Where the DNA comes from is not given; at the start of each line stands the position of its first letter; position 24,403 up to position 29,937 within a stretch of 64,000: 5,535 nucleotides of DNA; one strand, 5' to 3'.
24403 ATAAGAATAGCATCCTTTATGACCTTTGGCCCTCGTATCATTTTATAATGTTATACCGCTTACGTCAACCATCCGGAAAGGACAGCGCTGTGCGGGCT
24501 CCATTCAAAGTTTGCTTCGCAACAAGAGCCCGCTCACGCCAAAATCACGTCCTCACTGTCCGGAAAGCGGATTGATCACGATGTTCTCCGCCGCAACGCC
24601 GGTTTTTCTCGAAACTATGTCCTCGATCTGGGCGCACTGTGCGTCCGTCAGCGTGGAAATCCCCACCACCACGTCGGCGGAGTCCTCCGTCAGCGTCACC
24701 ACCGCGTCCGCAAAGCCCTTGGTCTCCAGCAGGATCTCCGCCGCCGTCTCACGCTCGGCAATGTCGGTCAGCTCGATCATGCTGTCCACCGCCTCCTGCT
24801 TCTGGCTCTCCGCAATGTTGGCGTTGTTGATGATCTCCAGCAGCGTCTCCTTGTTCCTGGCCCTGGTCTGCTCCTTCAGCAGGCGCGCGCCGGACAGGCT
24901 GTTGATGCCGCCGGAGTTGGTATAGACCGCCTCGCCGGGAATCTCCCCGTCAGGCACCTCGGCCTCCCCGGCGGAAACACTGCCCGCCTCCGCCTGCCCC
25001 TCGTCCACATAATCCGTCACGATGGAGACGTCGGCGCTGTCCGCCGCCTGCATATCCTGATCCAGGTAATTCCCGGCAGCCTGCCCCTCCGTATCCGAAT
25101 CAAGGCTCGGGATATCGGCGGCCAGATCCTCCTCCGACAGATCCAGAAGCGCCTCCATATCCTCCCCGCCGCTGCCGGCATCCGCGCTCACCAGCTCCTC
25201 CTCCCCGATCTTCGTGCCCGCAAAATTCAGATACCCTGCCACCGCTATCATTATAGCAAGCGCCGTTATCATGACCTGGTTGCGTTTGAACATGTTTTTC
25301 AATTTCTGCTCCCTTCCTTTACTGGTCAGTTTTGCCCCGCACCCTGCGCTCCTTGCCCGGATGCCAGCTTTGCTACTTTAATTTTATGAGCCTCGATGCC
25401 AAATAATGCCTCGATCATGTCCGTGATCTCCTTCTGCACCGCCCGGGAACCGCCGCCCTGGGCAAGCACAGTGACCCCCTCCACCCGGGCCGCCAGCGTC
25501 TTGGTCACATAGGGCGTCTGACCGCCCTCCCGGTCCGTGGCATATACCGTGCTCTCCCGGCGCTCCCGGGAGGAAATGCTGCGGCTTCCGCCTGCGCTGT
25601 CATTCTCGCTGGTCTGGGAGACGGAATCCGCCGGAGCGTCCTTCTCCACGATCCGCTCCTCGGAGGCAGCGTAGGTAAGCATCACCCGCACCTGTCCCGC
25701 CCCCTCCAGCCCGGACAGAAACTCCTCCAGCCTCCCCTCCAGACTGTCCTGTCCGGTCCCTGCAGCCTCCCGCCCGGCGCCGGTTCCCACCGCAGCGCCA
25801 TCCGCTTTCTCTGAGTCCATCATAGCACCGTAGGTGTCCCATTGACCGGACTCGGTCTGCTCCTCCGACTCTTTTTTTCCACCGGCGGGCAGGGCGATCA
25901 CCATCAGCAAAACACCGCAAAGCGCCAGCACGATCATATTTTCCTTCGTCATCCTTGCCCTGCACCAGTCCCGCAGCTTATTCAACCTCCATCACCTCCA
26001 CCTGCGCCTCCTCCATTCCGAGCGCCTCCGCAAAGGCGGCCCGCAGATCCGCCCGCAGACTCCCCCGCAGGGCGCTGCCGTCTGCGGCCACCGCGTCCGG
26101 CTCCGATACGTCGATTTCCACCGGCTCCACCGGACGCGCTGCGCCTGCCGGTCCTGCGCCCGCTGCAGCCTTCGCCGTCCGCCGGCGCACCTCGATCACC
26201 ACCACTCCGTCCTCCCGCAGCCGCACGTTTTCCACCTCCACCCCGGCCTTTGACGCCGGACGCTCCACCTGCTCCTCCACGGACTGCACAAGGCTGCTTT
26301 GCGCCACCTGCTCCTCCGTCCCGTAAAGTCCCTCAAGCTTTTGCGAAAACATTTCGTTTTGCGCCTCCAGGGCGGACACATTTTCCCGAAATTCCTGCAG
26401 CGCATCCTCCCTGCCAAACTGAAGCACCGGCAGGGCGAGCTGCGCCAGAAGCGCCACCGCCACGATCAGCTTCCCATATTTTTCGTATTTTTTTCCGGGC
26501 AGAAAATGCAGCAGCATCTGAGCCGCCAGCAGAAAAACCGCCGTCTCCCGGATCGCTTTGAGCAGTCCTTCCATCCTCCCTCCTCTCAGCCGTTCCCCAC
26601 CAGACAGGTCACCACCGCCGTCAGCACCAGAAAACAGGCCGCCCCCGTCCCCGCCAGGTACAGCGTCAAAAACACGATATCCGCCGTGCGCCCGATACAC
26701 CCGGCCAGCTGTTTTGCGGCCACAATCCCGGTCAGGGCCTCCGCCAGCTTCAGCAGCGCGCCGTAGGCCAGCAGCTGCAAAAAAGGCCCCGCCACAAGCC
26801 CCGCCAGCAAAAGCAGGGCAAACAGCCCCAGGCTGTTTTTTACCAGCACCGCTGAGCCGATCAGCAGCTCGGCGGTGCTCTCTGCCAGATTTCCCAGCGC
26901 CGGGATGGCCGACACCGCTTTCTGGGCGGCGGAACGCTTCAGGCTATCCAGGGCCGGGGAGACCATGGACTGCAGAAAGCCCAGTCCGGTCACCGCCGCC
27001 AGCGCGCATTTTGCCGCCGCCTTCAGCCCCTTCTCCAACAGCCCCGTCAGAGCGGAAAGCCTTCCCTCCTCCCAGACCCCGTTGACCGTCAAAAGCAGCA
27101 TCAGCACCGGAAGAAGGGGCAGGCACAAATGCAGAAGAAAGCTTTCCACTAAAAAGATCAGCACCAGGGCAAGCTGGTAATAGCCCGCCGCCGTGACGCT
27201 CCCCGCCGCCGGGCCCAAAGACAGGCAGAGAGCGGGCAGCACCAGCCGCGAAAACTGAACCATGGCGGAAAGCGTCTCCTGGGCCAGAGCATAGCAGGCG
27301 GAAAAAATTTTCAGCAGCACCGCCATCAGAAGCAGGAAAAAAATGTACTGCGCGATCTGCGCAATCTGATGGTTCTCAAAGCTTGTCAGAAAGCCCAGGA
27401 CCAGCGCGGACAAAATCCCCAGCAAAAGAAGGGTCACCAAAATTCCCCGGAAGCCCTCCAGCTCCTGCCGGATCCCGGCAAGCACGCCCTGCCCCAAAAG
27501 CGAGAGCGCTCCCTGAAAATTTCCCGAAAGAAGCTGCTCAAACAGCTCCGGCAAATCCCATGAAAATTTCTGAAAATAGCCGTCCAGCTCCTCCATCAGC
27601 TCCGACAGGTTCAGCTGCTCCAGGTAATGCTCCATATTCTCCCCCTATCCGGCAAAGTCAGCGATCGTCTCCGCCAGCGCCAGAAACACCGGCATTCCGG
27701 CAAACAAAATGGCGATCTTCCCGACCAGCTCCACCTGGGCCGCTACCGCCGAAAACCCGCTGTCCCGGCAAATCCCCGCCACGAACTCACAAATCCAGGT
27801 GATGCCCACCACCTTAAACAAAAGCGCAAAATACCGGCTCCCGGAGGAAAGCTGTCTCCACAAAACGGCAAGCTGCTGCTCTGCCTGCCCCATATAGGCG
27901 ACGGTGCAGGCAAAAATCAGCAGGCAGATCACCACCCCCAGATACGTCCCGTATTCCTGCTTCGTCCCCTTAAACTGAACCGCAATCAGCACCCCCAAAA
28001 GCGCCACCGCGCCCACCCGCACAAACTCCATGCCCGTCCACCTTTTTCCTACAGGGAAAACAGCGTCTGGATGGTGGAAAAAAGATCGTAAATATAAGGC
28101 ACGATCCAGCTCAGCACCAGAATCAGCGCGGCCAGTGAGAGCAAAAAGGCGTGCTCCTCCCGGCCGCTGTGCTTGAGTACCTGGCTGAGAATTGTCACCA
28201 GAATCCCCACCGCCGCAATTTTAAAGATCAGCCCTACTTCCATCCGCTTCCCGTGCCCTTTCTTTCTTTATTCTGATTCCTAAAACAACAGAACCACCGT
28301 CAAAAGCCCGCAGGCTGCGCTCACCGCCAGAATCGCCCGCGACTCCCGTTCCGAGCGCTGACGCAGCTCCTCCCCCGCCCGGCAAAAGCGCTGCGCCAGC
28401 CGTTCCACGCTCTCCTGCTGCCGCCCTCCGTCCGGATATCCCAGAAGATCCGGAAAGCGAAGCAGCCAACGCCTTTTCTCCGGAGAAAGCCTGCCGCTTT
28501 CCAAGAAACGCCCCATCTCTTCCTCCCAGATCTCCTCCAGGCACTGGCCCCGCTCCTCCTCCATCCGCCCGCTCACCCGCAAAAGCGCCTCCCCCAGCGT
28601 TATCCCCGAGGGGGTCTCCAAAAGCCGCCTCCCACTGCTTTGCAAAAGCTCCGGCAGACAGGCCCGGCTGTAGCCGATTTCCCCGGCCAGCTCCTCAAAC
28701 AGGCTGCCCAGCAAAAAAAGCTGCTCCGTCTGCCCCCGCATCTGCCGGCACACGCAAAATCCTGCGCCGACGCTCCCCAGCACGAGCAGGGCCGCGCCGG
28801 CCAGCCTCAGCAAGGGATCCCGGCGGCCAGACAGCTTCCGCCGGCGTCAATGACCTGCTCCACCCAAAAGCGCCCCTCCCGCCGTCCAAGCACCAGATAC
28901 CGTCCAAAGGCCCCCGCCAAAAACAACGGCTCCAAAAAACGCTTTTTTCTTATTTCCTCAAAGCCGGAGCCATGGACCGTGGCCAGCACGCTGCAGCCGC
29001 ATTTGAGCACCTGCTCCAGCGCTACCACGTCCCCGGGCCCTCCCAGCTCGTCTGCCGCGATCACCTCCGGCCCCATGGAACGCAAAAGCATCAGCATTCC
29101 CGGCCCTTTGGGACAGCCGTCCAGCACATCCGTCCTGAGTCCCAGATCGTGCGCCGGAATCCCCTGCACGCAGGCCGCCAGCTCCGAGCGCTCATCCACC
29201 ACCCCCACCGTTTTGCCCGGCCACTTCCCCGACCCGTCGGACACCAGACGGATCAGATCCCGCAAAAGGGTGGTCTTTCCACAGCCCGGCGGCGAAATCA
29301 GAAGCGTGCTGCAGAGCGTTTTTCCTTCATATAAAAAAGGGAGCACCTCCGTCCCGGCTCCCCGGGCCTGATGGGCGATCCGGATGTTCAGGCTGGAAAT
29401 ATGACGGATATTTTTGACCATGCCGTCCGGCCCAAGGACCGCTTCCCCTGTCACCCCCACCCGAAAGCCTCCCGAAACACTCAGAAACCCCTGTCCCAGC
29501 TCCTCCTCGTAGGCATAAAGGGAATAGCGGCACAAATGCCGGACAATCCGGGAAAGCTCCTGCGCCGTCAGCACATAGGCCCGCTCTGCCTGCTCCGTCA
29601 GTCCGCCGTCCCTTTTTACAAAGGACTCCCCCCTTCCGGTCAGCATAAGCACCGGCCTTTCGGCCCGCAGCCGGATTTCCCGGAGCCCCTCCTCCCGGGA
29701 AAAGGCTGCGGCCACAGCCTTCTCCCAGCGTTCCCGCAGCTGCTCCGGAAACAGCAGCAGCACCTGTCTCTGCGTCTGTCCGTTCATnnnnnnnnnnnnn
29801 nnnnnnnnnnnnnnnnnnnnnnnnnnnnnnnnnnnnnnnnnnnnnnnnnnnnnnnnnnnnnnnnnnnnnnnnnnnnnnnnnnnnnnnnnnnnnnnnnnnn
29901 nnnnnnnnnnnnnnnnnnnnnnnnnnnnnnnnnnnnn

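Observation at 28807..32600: Ca2+-type P-ATPase recruited as first gene of the spoIIIA operon under a sigma-E-like promoter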

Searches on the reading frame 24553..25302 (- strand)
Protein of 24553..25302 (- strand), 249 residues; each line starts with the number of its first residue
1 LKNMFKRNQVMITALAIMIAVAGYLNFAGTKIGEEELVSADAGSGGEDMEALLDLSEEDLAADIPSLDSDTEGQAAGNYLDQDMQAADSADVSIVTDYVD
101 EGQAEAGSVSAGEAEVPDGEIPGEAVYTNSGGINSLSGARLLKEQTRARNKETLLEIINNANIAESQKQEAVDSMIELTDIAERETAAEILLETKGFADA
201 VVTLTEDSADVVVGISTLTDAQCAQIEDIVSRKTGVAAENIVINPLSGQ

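Call 5: search_protein_families(library=pfam, proteins=[window:24553-25302:-])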
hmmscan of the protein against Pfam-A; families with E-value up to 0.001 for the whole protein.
window:24553-25302:- (249 aa): 1 family
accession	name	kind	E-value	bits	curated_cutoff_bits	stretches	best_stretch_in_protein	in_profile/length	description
PF12685.13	SpoIIIAH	-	2.9e-54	184.4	30.6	1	7-243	1-191/191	SpoIIIAH-like protein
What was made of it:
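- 24553..25302 (-): spoIIIAH. PF12685 at 2.9e-54 (call 5).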

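Call 6: search_protein_families(library=ncbifam, proteins=[window:24553-25302:-])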
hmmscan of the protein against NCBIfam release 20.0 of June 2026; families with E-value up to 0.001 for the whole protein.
window:24553-25302:- (249 aa): 0 families

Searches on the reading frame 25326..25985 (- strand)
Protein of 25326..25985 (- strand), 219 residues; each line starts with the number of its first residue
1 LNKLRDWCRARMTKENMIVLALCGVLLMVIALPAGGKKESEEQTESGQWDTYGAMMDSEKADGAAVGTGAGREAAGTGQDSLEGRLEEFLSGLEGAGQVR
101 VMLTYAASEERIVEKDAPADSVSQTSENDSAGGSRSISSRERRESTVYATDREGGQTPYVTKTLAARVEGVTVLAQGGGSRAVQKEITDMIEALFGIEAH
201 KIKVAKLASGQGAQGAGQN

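Call 5: search_protein_families(library=pfam, proteins=[window:25326-25985:-])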
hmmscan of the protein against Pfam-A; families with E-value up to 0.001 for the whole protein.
window:25326-25985:- (219 aa): 0 families

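Call 6: search_protein_families(library=ncbifam, proteins=[window:25326-25985:-])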
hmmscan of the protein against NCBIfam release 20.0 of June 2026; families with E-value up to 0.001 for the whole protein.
window:25326-25985:- (219 aa): 1 family
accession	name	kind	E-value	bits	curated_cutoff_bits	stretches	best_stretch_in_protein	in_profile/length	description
TIGR02830.1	spore_III_AG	equivalog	9.7e-29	100.1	147.7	1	14-205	3-183/186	stage III sporulation protein AG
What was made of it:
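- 25326..25985 (-): spoIIIAG. TIGR02830 at 9.7e-29, below its cut-off (call 6).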

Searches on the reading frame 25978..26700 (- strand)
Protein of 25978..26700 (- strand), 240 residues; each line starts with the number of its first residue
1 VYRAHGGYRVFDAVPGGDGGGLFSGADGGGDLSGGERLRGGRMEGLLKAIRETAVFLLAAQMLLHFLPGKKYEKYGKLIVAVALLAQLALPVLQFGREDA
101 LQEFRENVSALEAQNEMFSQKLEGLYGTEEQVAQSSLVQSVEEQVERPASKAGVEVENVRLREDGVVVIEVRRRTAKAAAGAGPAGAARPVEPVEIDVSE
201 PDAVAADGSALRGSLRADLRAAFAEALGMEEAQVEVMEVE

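Call 5: search_protein_families(library=pfam, proteins=[window:25978-26700:-])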
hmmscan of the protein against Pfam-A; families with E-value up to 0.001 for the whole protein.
window:25978-26700:- (240 aa): 1 family
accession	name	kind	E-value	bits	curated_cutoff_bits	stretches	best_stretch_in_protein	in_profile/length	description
PF09581.16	Spore_III_AF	-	2.6e-12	47.6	28.3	1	55-236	2-184/185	Stage III sporulation protein AF (Spore_III_AF)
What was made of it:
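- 25978..26574 (-): spoIIIAF. The probable start is at 26574; the mechanical ORF runs back to 26700. PF09581 matches from residue 55 of the long ORF (call 5).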

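Call 6: search_protein_families(library=ncbifam, proteins=[window:25978-26700:-])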
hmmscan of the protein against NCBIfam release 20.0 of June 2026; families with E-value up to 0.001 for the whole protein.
window:25978-26700:- (240 aa): 1 family
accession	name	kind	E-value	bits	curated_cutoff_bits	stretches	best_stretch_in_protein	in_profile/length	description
TIGR02896.1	spore_III_AF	equivalog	2.4e-05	24.6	61.3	1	47-147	4-104/106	stage III sporulation protein AF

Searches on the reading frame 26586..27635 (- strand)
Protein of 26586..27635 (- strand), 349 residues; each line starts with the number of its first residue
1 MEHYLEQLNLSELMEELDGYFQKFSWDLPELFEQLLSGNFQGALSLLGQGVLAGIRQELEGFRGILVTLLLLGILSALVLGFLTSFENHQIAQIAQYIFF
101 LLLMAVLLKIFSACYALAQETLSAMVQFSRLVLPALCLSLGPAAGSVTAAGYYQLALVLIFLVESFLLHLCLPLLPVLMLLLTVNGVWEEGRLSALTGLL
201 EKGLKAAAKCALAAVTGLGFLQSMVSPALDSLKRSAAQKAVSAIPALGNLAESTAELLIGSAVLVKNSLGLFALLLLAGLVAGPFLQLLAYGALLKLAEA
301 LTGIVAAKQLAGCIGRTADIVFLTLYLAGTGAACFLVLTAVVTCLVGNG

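Call 5: search_protein_families(library=pfam, proteins=[window:26586-27635:-])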
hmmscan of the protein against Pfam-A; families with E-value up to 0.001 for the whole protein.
window:26586-27635:- (349 aa): 1 family
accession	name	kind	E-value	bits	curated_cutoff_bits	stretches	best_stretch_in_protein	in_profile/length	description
PF09546.15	Spore_III_AE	-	2.7e-72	244.2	27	1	27-343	2-318/321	Stage III sporulation protein AE (spore_III_AE)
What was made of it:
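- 26586..27635 (-): spoIIIAE. PF09546 (call 5).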

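Call 6: search_protein_families(library=ncbifam, proteins=[window:26586-27635:-])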
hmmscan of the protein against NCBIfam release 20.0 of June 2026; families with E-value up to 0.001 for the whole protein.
window:26586-27635:- (349 aa): 1 family
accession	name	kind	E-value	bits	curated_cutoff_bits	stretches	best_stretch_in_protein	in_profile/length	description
TIGR02829.1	spore_III_AE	equivalog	1.2e-31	110.3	247.45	1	31-339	65-375/381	stage III sporulation protein AE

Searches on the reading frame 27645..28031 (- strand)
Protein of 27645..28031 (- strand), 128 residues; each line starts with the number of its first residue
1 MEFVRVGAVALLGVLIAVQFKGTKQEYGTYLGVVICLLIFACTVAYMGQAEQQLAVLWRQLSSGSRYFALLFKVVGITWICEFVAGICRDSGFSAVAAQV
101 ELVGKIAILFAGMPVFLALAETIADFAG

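Call 5: search_protein_families(library=pfam, proteins=[window:27645-28031:-])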
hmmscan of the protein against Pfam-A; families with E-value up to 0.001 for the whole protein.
window:27645-28031:- (128 aa): 1 family
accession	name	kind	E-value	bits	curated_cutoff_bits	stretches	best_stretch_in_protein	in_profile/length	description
PF06686.16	SpoIIIAC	-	7.4e-21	74.5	24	2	71-125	1-55/56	Stage III sporulation protein AC/AD protein family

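Call 6: search_protein_families(library=ncbifam, proteins=[window:27645-28031:-])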
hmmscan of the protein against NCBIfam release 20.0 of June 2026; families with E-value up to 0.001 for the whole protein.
window:27645-28031:- (128 aa): 1 family
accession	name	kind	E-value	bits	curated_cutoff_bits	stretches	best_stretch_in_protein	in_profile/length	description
TIGR02849.1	spore_III_AD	equivalog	2.1e-15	56.9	85.6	1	32-125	6-99/101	stage III sporulation protein AD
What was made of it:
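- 27645..28031 (-): spoIIIAD. PF06686 and TIGR02849 (calls 5, 6).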

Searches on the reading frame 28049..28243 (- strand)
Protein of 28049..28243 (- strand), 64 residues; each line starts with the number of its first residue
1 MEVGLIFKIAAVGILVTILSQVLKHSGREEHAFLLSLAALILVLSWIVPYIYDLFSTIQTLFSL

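Call 5: search_protein_families(library=pfam, proteins=[window:28049-28243:-])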
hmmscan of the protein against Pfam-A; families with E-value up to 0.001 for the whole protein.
window:28049-28243:- (64 aa): 1 family
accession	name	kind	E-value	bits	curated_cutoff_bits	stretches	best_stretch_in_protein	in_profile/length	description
PF06686.16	SpoIIIAC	-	3.3e-21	75.6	24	1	6-61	1-56/56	Stage III sporulation protein AC/AD protein family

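Call 6: search_protein_families(library=ncbifam, proteins=[window:28049-28243:-])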
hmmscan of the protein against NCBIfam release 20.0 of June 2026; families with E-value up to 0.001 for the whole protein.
window:28049-28243:- (64 aa): 2 families
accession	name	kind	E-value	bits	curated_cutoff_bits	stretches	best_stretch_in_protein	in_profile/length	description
TIGR02848.1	spore_III_AC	equivalog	1.8e-20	73.2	56.65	1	1-64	1-64/64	stage III sporulation protein AC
TIGR02849.1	spore_III_AD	equivalog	0.00031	21.1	85.6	1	3-61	42-100/101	stage III sporulation protein AD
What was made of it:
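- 28049..28243 (-): spoIIIAC. PF06686 and TIGR02848 (calls 5, 6).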

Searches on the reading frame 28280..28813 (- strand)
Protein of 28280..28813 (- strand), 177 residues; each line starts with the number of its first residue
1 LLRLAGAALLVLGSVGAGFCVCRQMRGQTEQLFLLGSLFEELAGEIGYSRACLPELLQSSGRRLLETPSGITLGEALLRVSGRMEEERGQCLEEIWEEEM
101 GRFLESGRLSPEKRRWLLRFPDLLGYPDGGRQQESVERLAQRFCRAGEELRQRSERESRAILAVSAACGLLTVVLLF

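Call 5: search_protein_families(library=pfam, proteins=[window:28280-28813:-])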
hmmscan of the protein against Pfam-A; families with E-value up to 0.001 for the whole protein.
window:28280-28813:- (177 aa): 1 family
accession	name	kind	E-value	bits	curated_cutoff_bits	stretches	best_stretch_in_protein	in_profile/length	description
PF09548.15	Spore_III_AB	-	1.9e-29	103.3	32.5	1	4-177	2-170/170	Stage III sporulation protein AB (spore_III_AB)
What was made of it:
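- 28280..28813 (-): spoIIIAB. PF09548 (call 5).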

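Call 6: search_protein_families(library=ncbifam, proteins=[window:28280-28813:-])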
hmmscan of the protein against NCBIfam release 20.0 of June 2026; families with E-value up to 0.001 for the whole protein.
window:28280-28813:- (177 aa): 1 family
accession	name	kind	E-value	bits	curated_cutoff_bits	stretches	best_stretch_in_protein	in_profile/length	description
TIGR02833.1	spore_III_AB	equivalog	3.5e-13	49.9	146.5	1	4-177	2-170/170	stage III sporulation protein SpoIIIAB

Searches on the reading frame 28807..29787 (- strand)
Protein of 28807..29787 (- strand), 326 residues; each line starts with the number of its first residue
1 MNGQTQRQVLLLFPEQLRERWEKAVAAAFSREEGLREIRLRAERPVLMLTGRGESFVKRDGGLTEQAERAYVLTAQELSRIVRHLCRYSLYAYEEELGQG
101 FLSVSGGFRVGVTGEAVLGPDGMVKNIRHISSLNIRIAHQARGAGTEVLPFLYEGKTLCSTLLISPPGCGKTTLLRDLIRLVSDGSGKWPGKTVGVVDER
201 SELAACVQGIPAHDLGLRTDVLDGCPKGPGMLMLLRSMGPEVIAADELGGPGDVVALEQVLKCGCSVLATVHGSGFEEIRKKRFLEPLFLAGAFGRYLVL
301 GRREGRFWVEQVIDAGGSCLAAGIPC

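Call 5: search_protein_families(library=pfam, proteins=[window:28807-29787:-])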
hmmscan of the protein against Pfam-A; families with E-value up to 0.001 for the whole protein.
window:28807-29787:- (326 aa): 1 family
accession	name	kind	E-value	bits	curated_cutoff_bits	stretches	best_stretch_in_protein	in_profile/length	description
PF19568.5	Spore_III_AA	-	3.9e-101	338.6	27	1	25-319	19-305/306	Sporulation stage III, protein AA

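Call 6: search_protein_families(library=ncbifam, proteins=[window:28807-29787:-])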
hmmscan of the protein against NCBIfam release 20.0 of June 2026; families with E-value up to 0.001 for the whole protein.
window:28807-29787:- (326 aa): 1 family
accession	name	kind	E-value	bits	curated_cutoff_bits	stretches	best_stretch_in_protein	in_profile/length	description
TIGR02858.1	spore_III_AA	equivalog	5.9e-92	307.8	281.3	1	37-314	2-271/272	stage III sporulation protein AA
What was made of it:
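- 28807..29787 (-): spoIIIAA (326 aa). TIGR02858 scores 307.8, above its cut-off (calls 5, 6).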

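Call 13: find_related_loci(query=A1, collection=genome_contigs, flank=6000)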
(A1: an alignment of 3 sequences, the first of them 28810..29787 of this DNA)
Query A1 (326 aa) in genome_contigs; peptide patterns used: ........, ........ (x = any residue, [..] = any of these).
600 stretches matched a pattern (row limit reached: there are more); 595 encode a relative of the query (tblastn E <= 1e-3); the best 80 are kept; 80 distinct loci.
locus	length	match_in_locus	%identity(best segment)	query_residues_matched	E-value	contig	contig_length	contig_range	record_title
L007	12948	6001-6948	58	7-326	2e-123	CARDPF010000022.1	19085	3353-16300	MAG TPA_asm: uncultured Eisenbergiella sp. isolate MGBC157598 genome assembly, contig: MGBC157598.22, whole genome shotg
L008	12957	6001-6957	61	4-326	5e-127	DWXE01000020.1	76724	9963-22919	MAG TPA_asm: Candidatus Eisenbergiella merdigallinarum isolate USAMLcec3-2134 USAMLcec3__C60398_L76724_SAMN06368939, who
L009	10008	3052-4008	57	2-324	3e-122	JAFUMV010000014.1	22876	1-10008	MAG: Lachnospiraceae bacterium isolate RGIG4638 Roe_deer_Rectum-4__c46295, whole genome shotgun sequence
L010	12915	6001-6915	54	8-316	9e-106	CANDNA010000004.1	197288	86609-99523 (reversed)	MAG TPA_asm: uncultured Clostridia bacterium isolate ERR6760101_bin.32_metawrap_v1.3_MAG genome assembly, contig: ERZ128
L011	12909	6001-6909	51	8-314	1e-102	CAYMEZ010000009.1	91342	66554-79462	MAG TPA_asm: uncultured Lachnospiraceae bacterium isolate SRP313737_co1_187 genome assembly, contig: NODE_414_length_913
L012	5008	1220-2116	52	1-305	8e-101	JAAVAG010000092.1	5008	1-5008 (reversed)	MAG: Lachnospiraceae bacterium isolate Mgla_MAG_15-bin_15 c_000000071056, whole genome shotgun sequence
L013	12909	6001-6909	49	8-314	1e-99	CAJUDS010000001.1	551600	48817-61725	MAG TPA_asm: uncultured Lachnospiraceae bacterium isolate MGBC126305 genome assembly, contig: MGBC126305.1, whole genome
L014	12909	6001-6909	49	6-312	4e-99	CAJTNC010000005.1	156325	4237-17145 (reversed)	MAG TPA_asm: uncultured Lachnospiraceae bacterium isolate MGBC100084 genome assembly, contig: MGBC100084.5, whole genome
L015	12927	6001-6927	49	8-326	4e-99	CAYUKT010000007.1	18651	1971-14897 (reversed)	MAG TPA_asm: uncultured Bacteroides sp. isolate SRP287540_co1_68 genome assembly, contig: NODE_3055_length_18651_cov_8.2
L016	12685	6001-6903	49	12-318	2e-97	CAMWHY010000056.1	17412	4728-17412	MAG TPA_asm: uncultured Lachnospiraceae bacterium isolate SRR14411253_bin.14_metawrap_v1.3_MAG genome assembly, contig:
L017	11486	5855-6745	51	9-310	5e-97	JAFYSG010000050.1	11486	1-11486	MAG: Lachnospiraceae bacterium isolate RGIG7375 Water_buffalos_Cecum-5__c341930, whole genome shotgun sequence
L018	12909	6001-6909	48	6-312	1e-96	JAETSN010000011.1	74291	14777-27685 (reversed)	MAG: [Clostridium] symbiosum isolate S32_Bin7 scaffold_456, whole genome shotgun sequence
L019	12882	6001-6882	53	9-305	1e-96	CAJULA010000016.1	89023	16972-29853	MAG TPA_asm: uncultured Lachnospiraceae bacterium isolate MGBC154526 genome assembly, contig: MGBC154526.16, whole genom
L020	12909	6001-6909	49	6-312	4e-96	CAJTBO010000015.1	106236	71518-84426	Lachnospiraceae bacterium isolate A24_16.AM.DSS genome assembly, contig: MGBC000040.15, whole genome shotgun sequence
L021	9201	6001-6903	49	12-318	6e-96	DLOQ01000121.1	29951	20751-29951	MAG TPA_asm: Lachnospiraceae bacterium UBA7480 UBA7480_contig_3099, whole genome shotgun sequence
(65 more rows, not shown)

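Call 49: search_protein_families(library=pfam, proteins=[L008:1673-3007:+, L007:1946-2923:-], max_evalue=0.00001)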
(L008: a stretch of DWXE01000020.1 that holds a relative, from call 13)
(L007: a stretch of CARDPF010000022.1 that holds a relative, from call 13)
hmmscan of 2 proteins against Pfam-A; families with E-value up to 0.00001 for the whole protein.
L008:1673-3007:+ (445 aa): 2 families
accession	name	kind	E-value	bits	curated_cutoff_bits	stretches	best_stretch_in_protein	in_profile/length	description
PF13635.12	DUF4143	-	1.1e-38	132.9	28.1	1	222-385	1-159/160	Domain of unknown function (DUF4143)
PF13173.12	AAA_14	-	1.4e-28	99.9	27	1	18-152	2-129/129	AAA domain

L007:1946-2923:- (326 aa): 4 families
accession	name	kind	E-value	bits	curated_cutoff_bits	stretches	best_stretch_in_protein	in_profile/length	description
PF12833.13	HTH_18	-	5.8e-21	75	33.6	1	59-136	2-79/80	Helix-turn-helix domain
PF14526.11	Cass2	-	1.6e-12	48.3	27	1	188-322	25-150/150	Integron-associated effector binding protein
PF06445.20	GyrI-like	-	3.7e-10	40.7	26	1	187-322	25-154/155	GyrI-like small molecule binding domain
PF00165.29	HTH_AraC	-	1.1e-09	38.7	26.6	0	45-86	1-42/42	Bacterial regulatory helix-turn-helix proteins, AraC family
